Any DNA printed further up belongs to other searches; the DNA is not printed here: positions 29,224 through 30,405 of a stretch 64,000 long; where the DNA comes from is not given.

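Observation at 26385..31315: Lipstatin / nocardiolactone-like beta-lactone cassette (thiolase pair - OleC - OleD) with no OleB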

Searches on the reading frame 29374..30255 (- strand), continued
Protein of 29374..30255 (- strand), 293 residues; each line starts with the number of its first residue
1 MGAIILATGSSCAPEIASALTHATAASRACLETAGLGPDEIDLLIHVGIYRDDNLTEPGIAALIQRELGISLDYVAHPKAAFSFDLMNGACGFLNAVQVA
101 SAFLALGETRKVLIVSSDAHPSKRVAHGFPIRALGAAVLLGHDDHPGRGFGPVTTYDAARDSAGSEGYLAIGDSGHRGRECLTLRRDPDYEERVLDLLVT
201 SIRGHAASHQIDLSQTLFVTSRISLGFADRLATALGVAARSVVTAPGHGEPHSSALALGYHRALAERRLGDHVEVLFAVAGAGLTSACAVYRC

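Call 71: search_protein_families(library=pfam, proteins=[L074:7404-8861:+, L017:17787-19493:+, L017:16576-17754:+, L017:18943-20787:+, L045:4451-5998:+, L017:13991-17071:+], max_evalue=0.001)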
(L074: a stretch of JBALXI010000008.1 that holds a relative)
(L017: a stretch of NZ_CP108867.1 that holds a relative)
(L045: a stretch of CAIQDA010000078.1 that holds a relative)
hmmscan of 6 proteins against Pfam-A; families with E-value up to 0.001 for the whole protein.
L074:7404-8861:+ (485 aa): 1 family
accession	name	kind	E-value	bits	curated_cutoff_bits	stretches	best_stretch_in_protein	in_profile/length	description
PF00067.27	p450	-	3.5e-87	293.5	22.8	1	22-459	2-440/462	Cytochrome P450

L017:17787-19493:+ (568 aa): 0 families

L017:16576-17754:+ (392 aa): 1 family
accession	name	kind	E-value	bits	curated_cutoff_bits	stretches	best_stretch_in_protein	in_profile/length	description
PF00551.24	Formyl_trans_N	-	2.3e-11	44.2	26.1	1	215-324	70-177/181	Formyl transferase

L017:18943-20787:+ (614 aa): 2 families
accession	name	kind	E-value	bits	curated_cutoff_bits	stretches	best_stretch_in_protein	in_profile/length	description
PF00535.33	Glycos_transf_2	-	2e-10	41.3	23.3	1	244-333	2-94/168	Glycosyl transferase family 2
PF14559.12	TPR_19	-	7.3e-05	23.5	25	0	473-527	4-58/68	Tetratricopeptide repeat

L045:4451-5998:+ (516 aa): 1 family
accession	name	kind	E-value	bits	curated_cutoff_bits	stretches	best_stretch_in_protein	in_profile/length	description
PF00501.34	AMP-binding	-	2.4e-65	221.3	29.9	1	8-409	2-384/384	AMP-binding enzyme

L017:13991-17071:+ (1026 aa): 3 families
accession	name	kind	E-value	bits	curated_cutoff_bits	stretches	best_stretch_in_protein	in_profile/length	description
PF00501.34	AMP-binding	-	2.6e-75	254.1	29.9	1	428-778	1-384/384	AMP-binding enzyme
PF13193.12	AMP-binding_C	-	3.2e-13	50.8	24.5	1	833-910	1-76/76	AMP-binding enzyme C-terminal domain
PF00550.31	PP-binding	-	2.6e-07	31.2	20.8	1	950-1001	5-56/67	Phosphopantetheine attachment site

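Call 79: find_encoding_contigs(protein=P0011, flank=10000, max_places=1)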
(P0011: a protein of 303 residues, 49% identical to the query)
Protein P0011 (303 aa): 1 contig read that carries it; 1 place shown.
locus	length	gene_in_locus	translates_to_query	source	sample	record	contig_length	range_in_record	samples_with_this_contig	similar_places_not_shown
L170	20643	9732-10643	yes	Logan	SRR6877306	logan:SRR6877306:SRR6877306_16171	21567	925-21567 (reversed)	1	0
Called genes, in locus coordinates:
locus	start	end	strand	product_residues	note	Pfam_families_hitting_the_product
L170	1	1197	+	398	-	?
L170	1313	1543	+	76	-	-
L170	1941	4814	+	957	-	PF13191:AAA_16, PF13401:AAA_22 (faint), PF13424:TPR_12 (faint), PF00196:GerE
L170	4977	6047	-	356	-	PF12625:Arabinose_bd, PF12833:HTH_18, PF00165:HTH_AraC (weak)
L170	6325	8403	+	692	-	PF04734:Ceramidase_alk, PF17048:Ceramidse_alk_C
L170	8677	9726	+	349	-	PF08545:ACP_syn_III, PF08541:ACP_syn_III_C (weak)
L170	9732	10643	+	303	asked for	PF08545:ACP_syn_III (weak)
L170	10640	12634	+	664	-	PF00501:AMP-binding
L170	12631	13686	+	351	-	PF01073:3Beta_HSD, PF01370:Epimerase, PF04321:RmlD_sub_bind (weak), PF05368:NmrA, PF13460:NAD_binding_10, PF16363:GDP_Man_Dehyd, PF07993:NAD_binding_4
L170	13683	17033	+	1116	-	PF00501:AMP-binding, PF13193:AMP-binding_C, PF00550:PP-binding (weak)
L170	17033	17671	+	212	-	PF13302:Acetyltransf_3 (faint), PF00583:Acetyltransf_1, PF08445:FR47, PF13508:Acetyltransf_7, PF13673:Acetyltransf_10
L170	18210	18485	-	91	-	-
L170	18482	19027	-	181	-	PF00239:Resolvase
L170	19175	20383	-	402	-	PF13560:HTH_31, PF01381:HTH_3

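Call 80: find_encoding_contigs(protein=P0020, flank=10000, max_places=1)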
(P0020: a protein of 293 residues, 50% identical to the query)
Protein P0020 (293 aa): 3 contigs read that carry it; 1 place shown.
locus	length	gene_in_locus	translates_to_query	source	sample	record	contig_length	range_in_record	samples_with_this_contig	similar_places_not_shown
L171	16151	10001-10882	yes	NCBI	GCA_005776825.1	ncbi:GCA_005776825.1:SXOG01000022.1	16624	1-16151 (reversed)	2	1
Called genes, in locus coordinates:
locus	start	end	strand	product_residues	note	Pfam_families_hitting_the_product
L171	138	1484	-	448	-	-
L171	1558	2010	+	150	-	-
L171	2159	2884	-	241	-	PF14423:Imm5 (weak)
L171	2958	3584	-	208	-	-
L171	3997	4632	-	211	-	PF00440:TetR_N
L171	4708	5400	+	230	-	-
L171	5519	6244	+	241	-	PF01738:DLH (weak)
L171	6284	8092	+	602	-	PF03109:ABC1, PF01163:RIO1 (weak), PF01636:APH (faint)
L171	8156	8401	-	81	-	PF19702:DUF6200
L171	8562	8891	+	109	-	PF19831:DUF6312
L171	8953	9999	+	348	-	PF08545:ACP_syn_III, PF08541:ACP_syn_III_C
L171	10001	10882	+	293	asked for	PF08545:ACP_syn_III (faint), PF08541:ACP_syn_III_C (weak)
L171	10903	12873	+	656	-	PF00501:AMP-binding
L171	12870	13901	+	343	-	PF01073:3Beta_HSD, PF01370:Epimerase, PF02719:Polysacc_synt_2, PF04321:RmlD_sub_bind, PF05368:NmrA, PF07993:NAD_binding_4, PF13460:NAD_binding_10, PF16363:GDP_Man_Dehyd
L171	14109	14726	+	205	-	-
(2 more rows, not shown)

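Call 81: find_encoding_contigs(protein=P0029, flank=10000, max_places=1)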
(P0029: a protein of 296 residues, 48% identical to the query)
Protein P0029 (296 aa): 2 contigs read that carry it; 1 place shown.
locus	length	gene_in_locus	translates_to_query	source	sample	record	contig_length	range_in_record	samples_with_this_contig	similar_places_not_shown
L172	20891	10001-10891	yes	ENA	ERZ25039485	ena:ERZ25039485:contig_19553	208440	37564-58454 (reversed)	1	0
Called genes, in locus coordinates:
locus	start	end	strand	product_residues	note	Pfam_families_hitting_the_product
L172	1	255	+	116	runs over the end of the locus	-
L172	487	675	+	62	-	-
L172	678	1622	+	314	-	-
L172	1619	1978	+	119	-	PF00491:Arginase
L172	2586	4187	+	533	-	PF02776:TPP_enzyme_N, PF00205:TPP_enzyme_M, PF02775:TPP_enzyme_C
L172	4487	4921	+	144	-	PF07681:DoxX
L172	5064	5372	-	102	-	PF10615:DUF2470 (weak)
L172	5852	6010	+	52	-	-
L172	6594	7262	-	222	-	PF00342:PGI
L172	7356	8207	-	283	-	PF00342:PGI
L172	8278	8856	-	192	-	PF00440:TetR_N, PF21993:TetR_C_13_2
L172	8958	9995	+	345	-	PF08545:ACP_syn_III, PF08541:ACP_syn_III_C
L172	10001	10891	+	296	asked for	-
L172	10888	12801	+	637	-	PF00501:AMP-binding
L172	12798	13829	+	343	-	PF01073:3Beta_HSD, PF01370:Epimerase, PF02719:Polysacc_synt_2, PF04321:RmlD_sub_bind, PF05368:NmrA, PF13460:NAD_binding_10, PF16363:GDP_Man_Dehyd, PF07993:NAD_binding_4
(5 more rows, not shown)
